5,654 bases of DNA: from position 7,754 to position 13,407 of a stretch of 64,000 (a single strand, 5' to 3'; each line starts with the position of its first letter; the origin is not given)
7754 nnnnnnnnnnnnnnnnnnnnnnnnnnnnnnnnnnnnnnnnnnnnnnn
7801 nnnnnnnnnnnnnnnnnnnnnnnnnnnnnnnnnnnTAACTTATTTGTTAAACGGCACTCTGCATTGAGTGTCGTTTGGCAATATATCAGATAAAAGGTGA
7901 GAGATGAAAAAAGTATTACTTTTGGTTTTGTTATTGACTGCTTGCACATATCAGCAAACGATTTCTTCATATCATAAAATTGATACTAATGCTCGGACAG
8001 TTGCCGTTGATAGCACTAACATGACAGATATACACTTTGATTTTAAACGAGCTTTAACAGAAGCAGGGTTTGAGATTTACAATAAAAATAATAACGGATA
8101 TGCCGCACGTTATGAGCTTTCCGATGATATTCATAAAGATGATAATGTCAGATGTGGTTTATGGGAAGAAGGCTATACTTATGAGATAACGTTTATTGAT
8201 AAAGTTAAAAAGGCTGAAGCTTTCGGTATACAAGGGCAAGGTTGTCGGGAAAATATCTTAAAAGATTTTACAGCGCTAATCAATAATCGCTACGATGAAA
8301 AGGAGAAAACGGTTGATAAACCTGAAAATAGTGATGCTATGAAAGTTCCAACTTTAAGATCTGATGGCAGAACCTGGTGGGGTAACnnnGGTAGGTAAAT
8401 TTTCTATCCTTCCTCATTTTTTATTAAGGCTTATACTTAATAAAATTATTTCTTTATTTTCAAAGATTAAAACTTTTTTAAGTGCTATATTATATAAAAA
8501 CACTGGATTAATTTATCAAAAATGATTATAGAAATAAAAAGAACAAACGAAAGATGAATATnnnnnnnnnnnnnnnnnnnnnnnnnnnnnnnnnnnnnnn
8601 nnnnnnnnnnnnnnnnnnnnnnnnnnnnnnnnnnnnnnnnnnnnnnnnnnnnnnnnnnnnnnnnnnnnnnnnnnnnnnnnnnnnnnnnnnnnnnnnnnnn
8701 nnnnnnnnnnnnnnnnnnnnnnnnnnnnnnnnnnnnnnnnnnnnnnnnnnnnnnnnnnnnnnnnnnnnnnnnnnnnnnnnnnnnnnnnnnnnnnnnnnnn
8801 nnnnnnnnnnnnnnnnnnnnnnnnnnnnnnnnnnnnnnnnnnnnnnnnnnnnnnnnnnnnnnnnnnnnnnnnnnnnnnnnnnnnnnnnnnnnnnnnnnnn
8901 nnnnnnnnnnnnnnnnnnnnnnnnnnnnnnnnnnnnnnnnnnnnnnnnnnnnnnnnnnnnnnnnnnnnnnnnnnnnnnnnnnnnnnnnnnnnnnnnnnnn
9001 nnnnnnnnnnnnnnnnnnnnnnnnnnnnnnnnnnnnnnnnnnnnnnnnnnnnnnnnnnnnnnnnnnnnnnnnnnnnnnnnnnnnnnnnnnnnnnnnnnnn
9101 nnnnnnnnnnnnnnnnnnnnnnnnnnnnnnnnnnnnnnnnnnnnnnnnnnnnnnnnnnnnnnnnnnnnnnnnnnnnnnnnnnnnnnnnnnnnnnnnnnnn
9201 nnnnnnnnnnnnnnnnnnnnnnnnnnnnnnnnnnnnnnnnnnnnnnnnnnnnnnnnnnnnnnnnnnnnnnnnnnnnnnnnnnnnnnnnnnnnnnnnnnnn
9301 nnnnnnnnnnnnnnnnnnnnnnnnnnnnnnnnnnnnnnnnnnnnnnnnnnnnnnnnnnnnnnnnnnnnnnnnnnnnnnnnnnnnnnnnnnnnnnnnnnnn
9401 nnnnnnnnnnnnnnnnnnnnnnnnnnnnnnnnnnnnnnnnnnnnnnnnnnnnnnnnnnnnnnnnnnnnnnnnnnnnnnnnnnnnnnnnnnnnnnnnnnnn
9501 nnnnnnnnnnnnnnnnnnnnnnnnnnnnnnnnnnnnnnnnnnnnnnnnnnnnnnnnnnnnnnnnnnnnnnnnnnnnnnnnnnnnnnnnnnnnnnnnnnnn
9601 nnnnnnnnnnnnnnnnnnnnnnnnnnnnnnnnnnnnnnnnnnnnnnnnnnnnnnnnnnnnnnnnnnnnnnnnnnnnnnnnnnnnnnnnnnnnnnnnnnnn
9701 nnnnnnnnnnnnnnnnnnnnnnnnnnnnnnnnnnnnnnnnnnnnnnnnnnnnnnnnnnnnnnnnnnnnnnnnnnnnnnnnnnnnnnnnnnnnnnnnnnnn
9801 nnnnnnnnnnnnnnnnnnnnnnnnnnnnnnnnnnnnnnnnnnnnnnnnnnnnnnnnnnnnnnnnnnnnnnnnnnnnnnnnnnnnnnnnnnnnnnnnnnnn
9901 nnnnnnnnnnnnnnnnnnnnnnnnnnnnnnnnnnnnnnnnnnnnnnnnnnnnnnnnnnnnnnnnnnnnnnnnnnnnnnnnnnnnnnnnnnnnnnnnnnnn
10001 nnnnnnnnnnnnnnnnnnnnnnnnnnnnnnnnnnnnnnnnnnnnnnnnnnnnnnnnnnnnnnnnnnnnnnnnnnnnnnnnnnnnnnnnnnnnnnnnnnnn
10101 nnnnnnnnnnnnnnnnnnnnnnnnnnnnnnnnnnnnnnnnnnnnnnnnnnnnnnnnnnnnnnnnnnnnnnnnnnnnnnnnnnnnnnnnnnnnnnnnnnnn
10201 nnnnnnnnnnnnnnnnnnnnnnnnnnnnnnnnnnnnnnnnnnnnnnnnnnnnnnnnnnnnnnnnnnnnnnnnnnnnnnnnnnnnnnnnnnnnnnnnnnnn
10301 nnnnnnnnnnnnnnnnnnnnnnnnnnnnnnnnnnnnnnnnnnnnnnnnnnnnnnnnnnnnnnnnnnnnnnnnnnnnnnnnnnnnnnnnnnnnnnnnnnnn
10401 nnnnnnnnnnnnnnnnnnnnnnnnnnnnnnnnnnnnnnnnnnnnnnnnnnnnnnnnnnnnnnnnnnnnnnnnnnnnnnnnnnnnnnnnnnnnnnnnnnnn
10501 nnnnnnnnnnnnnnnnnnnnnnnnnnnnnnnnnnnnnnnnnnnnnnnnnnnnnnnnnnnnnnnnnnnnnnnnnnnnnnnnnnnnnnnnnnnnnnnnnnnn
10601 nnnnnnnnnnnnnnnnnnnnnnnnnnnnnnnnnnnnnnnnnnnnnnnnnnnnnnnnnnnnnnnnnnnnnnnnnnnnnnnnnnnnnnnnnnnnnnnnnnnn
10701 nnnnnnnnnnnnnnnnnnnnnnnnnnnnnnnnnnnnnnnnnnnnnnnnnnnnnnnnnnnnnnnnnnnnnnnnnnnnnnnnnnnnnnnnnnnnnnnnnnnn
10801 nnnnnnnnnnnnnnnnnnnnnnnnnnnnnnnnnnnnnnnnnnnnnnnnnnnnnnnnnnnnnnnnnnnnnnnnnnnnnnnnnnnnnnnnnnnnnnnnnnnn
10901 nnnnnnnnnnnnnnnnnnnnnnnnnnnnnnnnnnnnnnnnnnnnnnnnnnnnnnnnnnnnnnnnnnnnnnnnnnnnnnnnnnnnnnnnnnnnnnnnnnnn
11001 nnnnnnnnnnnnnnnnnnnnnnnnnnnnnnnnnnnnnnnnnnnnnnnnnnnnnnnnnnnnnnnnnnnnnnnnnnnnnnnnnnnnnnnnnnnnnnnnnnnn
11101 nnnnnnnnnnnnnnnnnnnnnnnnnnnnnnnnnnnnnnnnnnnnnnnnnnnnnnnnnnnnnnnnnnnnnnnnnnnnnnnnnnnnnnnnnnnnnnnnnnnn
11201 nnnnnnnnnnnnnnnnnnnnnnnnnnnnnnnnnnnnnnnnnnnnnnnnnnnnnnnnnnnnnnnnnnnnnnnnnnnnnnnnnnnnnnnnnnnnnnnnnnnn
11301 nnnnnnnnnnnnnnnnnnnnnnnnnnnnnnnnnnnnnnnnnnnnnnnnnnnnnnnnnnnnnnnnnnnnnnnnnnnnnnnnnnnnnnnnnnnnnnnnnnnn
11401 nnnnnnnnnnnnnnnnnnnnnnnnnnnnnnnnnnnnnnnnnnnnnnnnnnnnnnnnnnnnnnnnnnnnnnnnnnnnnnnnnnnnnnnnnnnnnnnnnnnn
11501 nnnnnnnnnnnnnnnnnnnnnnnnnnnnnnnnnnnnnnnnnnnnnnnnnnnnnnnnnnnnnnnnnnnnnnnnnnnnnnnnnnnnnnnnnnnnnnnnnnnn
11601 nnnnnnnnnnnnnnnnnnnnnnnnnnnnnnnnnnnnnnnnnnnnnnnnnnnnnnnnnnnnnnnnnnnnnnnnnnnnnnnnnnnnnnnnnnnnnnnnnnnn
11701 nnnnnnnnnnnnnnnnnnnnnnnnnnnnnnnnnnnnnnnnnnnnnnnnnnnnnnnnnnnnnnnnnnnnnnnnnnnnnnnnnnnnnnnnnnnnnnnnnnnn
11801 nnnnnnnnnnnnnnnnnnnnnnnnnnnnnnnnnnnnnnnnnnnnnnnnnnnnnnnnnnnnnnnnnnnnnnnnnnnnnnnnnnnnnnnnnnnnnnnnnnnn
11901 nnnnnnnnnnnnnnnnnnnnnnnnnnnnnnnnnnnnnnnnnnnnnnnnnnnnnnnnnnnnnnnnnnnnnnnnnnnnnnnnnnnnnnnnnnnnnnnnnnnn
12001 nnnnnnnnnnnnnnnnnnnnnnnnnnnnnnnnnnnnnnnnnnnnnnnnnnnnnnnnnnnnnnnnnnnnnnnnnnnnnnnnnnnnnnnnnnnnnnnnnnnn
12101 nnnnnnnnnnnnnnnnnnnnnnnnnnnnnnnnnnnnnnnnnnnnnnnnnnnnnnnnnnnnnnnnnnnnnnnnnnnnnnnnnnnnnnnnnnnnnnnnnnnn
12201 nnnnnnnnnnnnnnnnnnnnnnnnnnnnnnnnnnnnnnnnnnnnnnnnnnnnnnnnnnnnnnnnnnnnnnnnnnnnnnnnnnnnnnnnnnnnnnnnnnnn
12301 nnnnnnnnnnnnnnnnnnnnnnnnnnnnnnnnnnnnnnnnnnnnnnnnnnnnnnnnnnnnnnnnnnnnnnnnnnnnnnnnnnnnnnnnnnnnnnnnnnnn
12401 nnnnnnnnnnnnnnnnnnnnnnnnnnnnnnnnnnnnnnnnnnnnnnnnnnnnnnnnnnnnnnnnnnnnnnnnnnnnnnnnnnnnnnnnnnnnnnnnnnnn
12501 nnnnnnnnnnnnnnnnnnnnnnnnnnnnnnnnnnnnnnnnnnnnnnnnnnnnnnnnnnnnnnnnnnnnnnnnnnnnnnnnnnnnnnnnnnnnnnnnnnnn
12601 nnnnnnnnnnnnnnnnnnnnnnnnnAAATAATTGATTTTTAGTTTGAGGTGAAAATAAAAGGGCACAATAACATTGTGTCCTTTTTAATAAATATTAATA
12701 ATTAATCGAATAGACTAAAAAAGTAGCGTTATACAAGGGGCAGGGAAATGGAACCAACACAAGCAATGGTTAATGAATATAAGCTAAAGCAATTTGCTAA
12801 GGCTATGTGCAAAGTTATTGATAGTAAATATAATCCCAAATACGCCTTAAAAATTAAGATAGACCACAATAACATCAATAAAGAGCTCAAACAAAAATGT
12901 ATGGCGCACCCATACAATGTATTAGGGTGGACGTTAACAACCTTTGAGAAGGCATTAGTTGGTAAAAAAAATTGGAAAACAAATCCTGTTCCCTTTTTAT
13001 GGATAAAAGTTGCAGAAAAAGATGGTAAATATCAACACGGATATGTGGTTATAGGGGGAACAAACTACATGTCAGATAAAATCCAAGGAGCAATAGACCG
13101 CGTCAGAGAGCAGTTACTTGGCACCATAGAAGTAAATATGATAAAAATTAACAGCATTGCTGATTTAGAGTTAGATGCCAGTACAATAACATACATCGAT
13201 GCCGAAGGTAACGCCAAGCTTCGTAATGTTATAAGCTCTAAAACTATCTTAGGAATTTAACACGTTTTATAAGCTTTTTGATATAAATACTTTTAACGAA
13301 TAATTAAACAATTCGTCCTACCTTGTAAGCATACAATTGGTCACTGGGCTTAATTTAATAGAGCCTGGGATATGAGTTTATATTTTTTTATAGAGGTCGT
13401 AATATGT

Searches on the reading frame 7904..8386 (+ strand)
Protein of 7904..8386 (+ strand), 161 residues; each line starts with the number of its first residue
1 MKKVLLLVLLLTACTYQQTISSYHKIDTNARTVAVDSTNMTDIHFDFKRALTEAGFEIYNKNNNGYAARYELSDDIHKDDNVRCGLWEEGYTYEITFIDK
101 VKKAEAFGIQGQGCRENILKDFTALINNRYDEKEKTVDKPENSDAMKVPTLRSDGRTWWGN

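Call 10: search_protein_families(library=pfam, proteins=[window:7904-8386:+], max_evalue=0.001)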
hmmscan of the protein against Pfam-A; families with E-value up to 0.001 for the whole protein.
window:7904-8386:+ (161 aa): 0 families

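Call 64: search_protein_families(library=pfam, proteins=[window:7904-8386:+], max_evalue=0.05)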
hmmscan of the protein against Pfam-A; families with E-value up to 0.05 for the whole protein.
window:7904-8386:+ (161 aa): 1 family
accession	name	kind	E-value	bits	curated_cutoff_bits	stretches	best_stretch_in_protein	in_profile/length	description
PF22342.1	T3SS_CopN_3rd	-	0.011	16.3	27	0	22-64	43-86/99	T3SS, Low calcium response E, third helical domain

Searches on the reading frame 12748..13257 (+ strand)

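Call 10: search_protein_families(library=pfam, proteins=[window:12748-13257:+], max_evalue=0.001)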
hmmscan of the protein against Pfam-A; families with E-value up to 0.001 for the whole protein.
window:12748-13257:+ (170 aa): 0 families

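Call 64: search_protein_families(library=pfam, proteins=[window:12748-13257:+], max_evalue=0.05)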
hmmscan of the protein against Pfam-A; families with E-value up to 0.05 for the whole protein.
window:12748-13257:+ (170 aa): 1 family
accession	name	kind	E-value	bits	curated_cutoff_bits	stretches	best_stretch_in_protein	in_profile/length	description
PF20548.3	DUF6762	-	0.0071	16.9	27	1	6-54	61-113/132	Family of unknown function (DUF6762)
